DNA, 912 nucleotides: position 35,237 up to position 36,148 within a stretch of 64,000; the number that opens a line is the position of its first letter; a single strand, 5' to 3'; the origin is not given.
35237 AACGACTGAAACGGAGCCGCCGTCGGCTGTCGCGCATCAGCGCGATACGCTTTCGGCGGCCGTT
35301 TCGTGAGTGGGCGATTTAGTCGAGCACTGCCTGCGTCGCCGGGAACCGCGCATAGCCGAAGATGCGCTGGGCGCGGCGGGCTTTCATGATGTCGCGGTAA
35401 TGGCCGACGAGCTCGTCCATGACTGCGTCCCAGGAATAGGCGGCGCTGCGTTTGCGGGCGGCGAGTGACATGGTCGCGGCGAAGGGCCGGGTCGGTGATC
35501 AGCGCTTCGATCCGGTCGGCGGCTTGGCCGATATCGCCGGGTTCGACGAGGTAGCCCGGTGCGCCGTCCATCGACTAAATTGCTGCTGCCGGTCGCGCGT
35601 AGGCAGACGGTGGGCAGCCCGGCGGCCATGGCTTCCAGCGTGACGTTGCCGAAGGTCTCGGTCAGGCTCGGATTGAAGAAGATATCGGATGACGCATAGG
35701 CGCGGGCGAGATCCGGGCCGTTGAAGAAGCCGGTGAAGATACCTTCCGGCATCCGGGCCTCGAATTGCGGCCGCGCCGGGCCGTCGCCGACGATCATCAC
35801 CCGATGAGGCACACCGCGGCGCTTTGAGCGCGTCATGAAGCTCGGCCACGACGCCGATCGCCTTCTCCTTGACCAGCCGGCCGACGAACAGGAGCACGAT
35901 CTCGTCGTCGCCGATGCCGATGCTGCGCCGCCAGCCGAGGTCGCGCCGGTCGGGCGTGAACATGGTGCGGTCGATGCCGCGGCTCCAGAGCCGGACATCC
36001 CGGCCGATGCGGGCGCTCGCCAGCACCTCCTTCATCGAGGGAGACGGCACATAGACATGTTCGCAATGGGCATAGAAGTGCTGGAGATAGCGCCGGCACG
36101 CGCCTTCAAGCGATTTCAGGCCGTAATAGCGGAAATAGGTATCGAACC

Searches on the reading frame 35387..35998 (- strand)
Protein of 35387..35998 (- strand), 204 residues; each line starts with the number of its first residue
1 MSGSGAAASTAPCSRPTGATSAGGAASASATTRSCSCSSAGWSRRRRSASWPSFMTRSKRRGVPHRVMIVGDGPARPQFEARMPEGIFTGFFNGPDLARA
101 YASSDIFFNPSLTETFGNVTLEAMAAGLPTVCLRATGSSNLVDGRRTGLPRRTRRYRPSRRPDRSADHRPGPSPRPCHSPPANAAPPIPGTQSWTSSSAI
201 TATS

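Call 63: search_protein_families(library=pfam, proteins=[window:35387-35998:-], max_evalue=0.001)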
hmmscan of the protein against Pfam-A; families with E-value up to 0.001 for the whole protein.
window:35387-35998:- (204 aa): 3 families
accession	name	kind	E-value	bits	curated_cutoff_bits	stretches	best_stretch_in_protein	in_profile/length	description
PF13692.12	Glyco_trans_1_4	-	1.3e-18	68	27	1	64-149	33-122/142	Glycosyl transferases group 1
PF00534.26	Glycos_transf_1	-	8.5e-12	45.4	26.4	1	63-147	46-136/172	Glycosyl transferases group 1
PF20706.3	GT4-conflict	-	2.9e-06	27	26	1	96-145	274-323/385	Family 4 Glycosyltransferase in conflict systems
